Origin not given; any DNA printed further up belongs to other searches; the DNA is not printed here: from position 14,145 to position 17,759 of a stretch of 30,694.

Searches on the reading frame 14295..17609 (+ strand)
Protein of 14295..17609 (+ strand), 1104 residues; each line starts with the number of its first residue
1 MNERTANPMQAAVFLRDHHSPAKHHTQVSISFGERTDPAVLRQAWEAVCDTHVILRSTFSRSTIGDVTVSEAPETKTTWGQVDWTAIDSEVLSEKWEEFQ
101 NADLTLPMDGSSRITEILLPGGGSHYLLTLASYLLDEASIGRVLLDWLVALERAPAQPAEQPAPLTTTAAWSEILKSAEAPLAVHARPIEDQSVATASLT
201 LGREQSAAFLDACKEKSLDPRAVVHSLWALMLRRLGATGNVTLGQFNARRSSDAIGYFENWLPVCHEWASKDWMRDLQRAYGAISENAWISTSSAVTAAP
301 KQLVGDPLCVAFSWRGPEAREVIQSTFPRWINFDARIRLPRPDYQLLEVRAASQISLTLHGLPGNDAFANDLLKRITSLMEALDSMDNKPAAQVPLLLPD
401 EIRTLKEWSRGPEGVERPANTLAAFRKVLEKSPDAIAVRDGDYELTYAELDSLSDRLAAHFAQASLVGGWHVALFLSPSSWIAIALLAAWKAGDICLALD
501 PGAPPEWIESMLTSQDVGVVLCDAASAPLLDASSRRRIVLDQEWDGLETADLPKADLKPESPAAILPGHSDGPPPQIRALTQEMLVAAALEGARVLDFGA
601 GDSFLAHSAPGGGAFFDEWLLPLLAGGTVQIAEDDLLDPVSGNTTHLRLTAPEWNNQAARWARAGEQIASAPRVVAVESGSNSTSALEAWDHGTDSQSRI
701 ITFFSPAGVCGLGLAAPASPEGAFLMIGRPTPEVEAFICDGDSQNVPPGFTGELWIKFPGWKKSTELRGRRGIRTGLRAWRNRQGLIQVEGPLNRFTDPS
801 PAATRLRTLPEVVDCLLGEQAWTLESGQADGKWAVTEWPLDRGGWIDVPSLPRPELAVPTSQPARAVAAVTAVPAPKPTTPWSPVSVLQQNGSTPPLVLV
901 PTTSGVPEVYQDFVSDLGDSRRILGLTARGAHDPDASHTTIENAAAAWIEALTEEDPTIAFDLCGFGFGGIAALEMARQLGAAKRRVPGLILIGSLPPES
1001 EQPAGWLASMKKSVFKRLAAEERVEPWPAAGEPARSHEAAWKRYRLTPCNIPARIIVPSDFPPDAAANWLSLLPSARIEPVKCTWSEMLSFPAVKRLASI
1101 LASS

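Call 11: search_protein_families(library=pfam, proteins=[window:14295-17609:+], max_evalue=0.001)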
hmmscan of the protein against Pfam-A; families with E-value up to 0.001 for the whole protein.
window:14295-17609:+ (1104 aa): 3 families
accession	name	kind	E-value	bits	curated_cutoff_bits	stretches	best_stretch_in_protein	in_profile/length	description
PF00501.34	AMP-binding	-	2.8e-25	89.4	29.9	1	425-760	1-378/384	AMP-binding enzyme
PF00975.26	Thioesterase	-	6.3e-15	56.4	26.4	1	896-1002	2-109/226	Thioesterase domain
PF00668.25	Condensation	-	1.6e-08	34.2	30.6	1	167-271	194-306/456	Condensation domain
